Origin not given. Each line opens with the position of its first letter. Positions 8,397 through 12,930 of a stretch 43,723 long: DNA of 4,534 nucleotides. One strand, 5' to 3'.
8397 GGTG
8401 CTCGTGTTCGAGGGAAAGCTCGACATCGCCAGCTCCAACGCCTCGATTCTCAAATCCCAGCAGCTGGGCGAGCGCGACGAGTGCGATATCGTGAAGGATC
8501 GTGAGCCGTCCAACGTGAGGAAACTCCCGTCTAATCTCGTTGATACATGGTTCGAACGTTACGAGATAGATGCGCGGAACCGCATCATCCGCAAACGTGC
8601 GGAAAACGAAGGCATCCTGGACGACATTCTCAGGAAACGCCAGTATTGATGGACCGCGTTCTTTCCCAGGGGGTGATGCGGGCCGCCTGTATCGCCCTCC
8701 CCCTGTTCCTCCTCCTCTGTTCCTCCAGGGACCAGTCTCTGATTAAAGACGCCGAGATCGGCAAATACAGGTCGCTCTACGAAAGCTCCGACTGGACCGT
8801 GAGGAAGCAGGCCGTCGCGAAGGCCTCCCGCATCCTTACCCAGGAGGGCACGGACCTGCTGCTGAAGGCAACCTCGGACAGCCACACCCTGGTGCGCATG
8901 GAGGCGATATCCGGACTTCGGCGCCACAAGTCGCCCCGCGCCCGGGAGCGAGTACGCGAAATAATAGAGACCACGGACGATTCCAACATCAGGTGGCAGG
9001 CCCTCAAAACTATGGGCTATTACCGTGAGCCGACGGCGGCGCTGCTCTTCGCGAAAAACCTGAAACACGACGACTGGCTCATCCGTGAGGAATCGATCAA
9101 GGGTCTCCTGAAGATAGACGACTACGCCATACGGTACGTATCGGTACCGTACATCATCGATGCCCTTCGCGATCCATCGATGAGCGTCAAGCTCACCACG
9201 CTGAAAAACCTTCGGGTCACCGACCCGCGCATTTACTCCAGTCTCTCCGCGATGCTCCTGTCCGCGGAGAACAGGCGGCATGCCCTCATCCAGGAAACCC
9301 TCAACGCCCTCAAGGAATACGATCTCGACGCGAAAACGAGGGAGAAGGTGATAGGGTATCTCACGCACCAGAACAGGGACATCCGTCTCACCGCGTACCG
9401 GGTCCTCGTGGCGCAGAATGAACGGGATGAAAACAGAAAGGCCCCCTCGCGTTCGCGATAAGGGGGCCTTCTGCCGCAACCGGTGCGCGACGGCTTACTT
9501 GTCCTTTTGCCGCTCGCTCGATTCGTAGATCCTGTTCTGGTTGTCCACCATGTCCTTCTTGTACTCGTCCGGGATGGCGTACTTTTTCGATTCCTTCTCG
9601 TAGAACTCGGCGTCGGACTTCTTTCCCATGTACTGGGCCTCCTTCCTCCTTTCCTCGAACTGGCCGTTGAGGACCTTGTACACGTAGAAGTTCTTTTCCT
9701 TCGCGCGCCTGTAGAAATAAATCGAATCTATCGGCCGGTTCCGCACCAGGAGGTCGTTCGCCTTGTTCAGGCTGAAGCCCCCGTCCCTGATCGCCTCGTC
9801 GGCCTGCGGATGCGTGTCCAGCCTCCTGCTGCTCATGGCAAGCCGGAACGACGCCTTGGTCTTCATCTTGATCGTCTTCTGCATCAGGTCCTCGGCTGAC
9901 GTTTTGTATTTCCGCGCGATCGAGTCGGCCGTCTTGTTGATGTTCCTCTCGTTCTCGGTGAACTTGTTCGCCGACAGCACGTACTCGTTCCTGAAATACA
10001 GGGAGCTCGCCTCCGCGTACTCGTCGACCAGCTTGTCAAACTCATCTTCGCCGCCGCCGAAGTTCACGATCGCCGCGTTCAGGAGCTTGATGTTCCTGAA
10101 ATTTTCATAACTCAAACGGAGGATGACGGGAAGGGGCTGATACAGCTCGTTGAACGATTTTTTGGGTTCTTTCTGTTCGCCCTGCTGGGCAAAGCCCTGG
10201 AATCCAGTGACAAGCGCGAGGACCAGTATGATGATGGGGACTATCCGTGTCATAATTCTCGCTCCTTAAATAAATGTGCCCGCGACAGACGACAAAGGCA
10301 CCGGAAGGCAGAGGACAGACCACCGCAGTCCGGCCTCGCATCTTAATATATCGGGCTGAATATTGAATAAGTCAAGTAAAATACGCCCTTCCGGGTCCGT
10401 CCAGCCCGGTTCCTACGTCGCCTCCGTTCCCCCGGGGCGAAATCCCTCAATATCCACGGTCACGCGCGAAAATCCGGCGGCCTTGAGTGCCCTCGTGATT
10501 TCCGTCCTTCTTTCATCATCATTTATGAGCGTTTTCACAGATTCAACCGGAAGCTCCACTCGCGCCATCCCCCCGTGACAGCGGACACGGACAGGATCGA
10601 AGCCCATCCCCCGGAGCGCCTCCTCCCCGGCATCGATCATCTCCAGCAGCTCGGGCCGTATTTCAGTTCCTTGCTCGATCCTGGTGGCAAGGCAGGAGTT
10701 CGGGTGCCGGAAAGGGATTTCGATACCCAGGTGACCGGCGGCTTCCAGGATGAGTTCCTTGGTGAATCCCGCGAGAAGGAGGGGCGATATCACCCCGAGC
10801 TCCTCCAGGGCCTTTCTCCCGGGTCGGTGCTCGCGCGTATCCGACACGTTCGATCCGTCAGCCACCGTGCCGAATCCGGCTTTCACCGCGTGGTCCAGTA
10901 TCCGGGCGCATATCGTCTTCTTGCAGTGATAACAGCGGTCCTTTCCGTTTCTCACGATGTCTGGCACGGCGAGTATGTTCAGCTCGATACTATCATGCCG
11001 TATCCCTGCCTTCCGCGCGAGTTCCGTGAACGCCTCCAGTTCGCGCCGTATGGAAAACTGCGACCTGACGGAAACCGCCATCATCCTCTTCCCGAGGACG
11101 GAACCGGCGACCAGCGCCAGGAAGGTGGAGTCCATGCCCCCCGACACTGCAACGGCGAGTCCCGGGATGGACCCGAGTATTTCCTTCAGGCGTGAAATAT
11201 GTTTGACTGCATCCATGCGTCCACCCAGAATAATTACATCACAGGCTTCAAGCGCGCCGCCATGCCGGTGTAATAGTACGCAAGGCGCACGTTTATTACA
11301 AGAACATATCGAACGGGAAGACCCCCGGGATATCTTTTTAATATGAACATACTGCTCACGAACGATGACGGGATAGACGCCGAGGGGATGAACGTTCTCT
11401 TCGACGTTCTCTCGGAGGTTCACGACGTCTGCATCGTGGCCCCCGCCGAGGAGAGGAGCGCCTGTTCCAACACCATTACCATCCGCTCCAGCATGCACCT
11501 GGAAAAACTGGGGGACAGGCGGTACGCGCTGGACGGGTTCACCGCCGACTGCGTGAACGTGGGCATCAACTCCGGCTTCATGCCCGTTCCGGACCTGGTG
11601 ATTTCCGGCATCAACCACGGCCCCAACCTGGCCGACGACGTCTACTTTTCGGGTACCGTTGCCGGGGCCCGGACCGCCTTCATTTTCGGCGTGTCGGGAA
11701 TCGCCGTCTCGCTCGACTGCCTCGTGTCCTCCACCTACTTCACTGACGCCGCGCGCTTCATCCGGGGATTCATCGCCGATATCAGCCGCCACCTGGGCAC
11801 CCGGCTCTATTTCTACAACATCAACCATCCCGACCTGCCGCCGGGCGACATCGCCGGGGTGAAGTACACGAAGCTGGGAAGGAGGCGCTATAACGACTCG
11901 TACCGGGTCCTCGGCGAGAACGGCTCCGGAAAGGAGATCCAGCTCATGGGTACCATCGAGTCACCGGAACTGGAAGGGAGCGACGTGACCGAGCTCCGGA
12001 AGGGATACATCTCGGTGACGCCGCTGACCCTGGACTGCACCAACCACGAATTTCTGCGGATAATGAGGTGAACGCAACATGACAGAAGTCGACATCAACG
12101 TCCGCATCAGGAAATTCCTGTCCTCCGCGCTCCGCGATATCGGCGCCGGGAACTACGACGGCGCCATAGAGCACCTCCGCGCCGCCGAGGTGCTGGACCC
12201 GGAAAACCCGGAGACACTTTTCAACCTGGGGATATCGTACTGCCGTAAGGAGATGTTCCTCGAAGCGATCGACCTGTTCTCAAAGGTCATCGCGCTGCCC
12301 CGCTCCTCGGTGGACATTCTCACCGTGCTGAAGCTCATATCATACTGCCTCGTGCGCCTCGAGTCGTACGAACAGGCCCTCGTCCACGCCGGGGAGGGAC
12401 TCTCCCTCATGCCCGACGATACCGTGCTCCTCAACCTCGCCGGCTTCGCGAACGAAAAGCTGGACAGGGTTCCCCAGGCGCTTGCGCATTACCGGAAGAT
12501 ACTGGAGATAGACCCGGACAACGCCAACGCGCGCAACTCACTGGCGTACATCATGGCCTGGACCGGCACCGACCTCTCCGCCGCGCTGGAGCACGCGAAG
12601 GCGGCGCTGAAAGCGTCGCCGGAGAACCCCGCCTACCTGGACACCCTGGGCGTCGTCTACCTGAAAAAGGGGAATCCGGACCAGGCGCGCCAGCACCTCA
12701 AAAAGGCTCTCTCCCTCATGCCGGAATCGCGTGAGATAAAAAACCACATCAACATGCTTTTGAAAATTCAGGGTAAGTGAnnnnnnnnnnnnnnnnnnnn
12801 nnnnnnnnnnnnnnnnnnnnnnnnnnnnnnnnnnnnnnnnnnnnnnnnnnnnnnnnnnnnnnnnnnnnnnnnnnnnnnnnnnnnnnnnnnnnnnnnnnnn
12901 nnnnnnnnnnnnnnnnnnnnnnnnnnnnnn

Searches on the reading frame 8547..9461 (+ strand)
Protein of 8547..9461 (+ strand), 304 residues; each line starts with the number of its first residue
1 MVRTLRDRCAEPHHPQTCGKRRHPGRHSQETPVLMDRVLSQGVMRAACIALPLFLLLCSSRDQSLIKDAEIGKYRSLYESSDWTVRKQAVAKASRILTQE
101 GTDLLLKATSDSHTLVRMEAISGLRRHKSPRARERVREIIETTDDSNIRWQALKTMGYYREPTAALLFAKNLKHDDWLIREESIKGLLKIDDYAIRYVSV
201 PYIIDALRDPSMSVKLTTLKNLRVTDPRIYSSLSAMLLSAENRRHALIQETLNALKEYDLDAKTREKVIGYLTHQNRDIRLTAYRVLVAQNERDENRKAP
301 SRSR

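Call 30: search_protein_families(library=pfam, proteins=[window:8547-9461:+], max_evalue=0.00001)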
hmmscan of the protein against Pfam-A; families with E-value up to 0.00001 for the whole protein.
window:8547-9461:+ (304 aa): 2 families
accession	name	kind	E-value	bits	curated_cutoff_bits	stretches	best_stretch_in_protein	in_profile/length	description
PF13646.12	HEAT_2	-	3.3e-18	66.2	27.7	2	79-153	10-84/88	HEAT repeats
PF02985.28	HEAT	-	8.8e-11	41.5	23.5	0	200-223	2-25/31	HEAT repeat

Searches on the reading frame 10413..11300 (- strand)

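Call 30: search_protein_families(library=pfam, proteins=[window:10413-11300:-], max_evalue=0.00001)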
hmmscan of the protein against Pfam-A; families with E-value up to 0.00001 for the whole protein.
window:10413-11300:- (295 aa): 1 family
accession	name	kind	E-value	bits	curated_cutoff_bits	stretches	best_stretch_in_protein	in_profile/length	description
PF06508.19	QueC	-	1.9e-06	27.9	22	0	50-110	4-63/210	Queuosine biosynthesis protein QueC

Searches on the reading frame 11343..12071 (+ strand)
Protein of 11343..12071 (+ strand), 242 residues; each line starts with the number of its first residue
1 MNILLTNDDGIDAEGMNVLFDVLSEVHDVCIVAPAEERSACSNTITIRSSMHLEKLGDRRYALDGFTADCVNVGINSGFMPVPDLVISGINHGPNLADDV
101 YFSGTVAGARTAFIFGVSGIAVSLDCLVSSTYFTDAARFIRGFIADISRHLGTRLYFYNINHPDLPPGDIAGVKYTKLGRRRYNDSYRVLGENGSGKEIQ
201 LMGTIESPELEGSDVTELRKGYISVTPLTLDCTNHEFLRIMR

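Call 3: search_protein_families(library=ncbifam, proteins=[window:11343-12071:+], max_evalue=0.01)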
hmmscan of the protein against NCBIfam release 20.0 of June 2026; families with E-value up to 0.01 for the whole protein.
window:11343-12071:+ (242 aa): 13 families
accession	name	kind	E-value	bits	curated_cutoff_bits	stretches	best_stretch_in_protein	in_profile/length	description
NF001490.0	PRK00346.1-4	equivalog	8.5e-61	205.3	233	1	1-240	1-246/254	5'/3'-nucleotidase SurE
NF001489.0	PRK00346.1-3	equivalog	6e-58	196.1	295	1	1-239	1-239/250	5'/3'-nucleotidase SurE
NF010545.0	PRK13935.1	equivalog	6.2e-53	179.6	365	1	1-240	1-244/254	stationary phase survival protein SurE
NF001492.0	PRK00346.2-2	equivalog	1.3e-51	175.3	271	1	1-240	4-251/261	5'/3'-nucleotidase SurE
NF010543.0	PRK13933.1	equivalog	1.8e-50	171.9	280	1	1-238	1-244/253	stationary phase survival protein SurE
NF001494.0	PRK00346.2-4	equivalog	1.5e-49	168.8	313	1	2-238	3-250/259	5'/3'-nucleotidase SurE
TIGR00087.1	surE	equivalog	4e-48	164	135.1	1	1-233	1-252/252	5'/3'-nucleotidase SurE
NF001488.0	PRK00346.1-1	equivalog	8.8e-46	156.3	396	1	1-237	1-236/253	5'/3'-nucleotidase SurE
NF001493.0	PRK00346.2-3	equivalog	2e-45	155.5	230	1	1-227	5-242/269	5'/3'-nucleotidase SurE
NF001491.0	PRK00346.2-1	equivalog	1.1e-38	133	290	1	1-235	3-252/266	5'/3'-nucleotidase SurE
NF010541.0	PRK13931.1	equivalog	4.7e-38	131.1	422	1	1-239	1-254/261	5'/3'-nucleotidase SurE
NF010542.0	PRK13932.1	equivalog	1.3e-37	129.5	436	1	2-239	11-252/261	stationary phase survival protein SurE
NF010544.0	PRK13934.1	equivalog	6.2e-22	78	325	1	1-233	1-242/266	stationary phase survival protein SurE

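Call 4: search_protein_families(library=pfam, proteins=[window:11343-12071:+], max_evalue=0.01)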
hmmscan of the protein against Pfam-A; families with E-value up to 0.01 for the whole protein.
window:11343-12071:+ (242 aa): 1 family
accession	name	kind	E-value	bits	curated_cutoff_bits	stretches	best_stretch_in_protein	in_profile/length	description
PF01975.23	SurE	-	2.6e-53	181.1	22.1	1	3-184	1-188/189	Survival protein SurE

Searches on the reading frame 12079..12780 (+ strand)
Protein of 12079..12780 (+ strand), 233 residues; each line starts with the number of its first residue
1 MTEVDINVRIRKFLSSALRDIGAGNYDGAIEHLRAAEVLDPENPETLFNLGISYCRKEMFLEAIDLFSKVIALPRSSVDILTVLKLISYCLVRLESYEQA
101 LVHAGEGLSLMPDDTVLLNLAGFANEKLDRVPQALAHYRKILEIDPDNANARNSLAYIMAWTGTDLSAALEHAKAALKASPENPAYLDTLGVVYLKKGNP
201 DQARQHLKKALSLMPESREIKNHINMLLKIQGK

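Call 3: search_protein_families(library=ncbifam, proteins=[window:12079-12780:+], max_evalue=0.01)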
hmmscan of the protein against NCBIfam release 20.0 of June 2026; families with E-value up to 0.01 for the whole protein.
window:12079-12780:+ (233 aa): 28 families (the best 25 are shown)
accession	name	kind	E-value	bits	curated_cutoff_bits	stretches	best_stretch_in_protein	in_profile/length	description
TIGR02917.1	PEP_TPR_lipo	equivalog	4e-30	104.4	312.2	2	92-228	747-881/899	XrtA/PEP-CTERM system TPR-repeat protein PrsT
NF040959.1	MamA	equivalog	1.4e-24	86.7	200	2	14-159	41-183/204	magnetosome protein MamA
NF033758.1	gliding_GltE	equivalog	9.8e-13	47.8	225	2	130-183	135-187/411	adventurous gliding motility TPR repeat lipoprotein GltE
TIGR02521.1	type_IV_pilW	equivalog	1.7e-12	47.4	154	1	164-222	45-103/234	type IV pilus biogenesis/stability protein PilW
TIGR00540.1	TPR_hemY_coli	hypoth_equivalog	1.1e-10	40.9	142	1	162-218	304-360/385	heme biosynthesis-associated TPR protein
NF033762.1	social_mot_Tgl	equivalog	2e-10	40.5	225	1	126-214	42-130/252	social motility TPR repeat lipoprotein Tgl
TIGR02552.1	LcrH_SycD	equivalog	4.7e-10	39.3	104.8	1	134-228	37-133/136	SycD/LcrH family type III secretion system chaperone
NF052415.1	T3SS_chap_SctY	equivalog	6.1e-10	39.6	70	1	174-214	30-71/106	type III secretion apparatus assembly chaperone SctY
TIGR03939.1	PGA_TPR_OMP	equivalog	1.2e-09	36.9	366.65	1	155-219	401-464/800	poly-beta-1,6 N-acetyl-D-glucosamine export porin PgaA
NF008520.0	PRK11447.1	equivalog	2.4e-09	35.5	858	1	167-223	286-342/1157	cellulose synthase complex outer membrane protein BcsC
NF047371.1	FlcA_CTERM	equivalog_domain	2.5e-08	32.9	300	1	131-219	455-542/646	periplasmic flagellar collar protein FlcA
NF047507.1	TPR_BatC_Lepto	exception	4.4e-08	32.9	175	0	189-230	101-142/214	TPR repeat-containing protein BatC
NF033920.0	C39_PA2778_fam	equivalog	4.5e-07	29.5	150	0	112-179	187-253/255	PA2778 family cysteine peptidase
NF047558.1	TPR_END_plus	domain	5.4e-07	29.4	32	1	192-219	7-34/56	TPR end-of-group domain-containing protein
NF007302.0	PRK09782.1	equivalog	5.7e-07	27.9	1223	1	98-214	596-710/990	phage receptor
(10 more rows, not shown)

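Call 4: search_protein_families(library=pfam, proteins=[window:12079-12780:+], max_evalue=0.01)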
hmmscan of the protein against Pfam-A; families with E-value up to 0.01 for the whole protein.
window:12079-12780:+ (233 aa): 29 families (the best 25 are shown)
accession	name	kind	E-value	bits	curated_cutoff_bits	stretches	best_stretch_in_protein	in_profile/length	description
PF07719.23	TPR_2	-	4.1e-29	98.7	27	3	185-216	2-33/34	Tetratricopeptide repeat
PF00515.34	TPR_1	-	1.5e-24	85.2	27.8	3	190-216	7-33/34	Tetratricopeptide repeat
PF13414.12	TPR_11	-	6.8e-23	80.5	26.8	2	24-55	8-39/42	TPR repeat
PF14559.12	TPR_19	-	5.2e-20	72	25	3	165-220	6-61/68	Tetratricopeptide repeat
PF13424.12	TPR_12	-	1.1e-17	64.4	30.1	3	166-215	26-76/77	Tetratricopeptide repeat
PF13428.12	TPR_14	-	2.6e-17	62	23.5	1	23-51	14-42/44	Tetratricopeptide repeat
PF13432.12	TPR_16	-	1.6e-16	60.9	32.7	3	162-212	9-59/65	Tetratricopeptide repeat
PF13431.12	TPR_17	-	1.8e-16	59.4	24.4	2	174-205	3-34/34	Tetratricopeptide repeat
PF13181.12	TPR_8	-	1.9e-12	46.7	25.7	1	189-214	6-31/34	Tetratricopeptide repeat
PF12895.13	ANAPC3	-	1.7e-11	44.7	27.2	1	24-105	3-80/82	Anaphase-promoting complex, cyclosome, subunit 3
PF13176.12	TPR_7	-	1.8e-10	40.5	27.9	0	190-215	5-30/36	Tetratricopeptide repeat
PF13371.12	TPR_9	-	5.2e-10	39.6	35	1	90-152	4-66/73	Tetratricopeptide repeat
PF13174.12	TPR_6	-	6.4e-10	39.5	26.3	0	190-217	6-33/33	Tetratricopeptide repeat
PF23914.1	TPR_CcmH_CycH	-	8e-08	32.7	42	1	125-217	60-154/158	Cytochrome c-type biogenesis protein H TPR domain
PF24575.1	TPR_Slam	-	1.7e-06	28.9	35.2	1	114-159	45-91/104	Surface lipoprotein assembly modifier, N-terminal TPR repeats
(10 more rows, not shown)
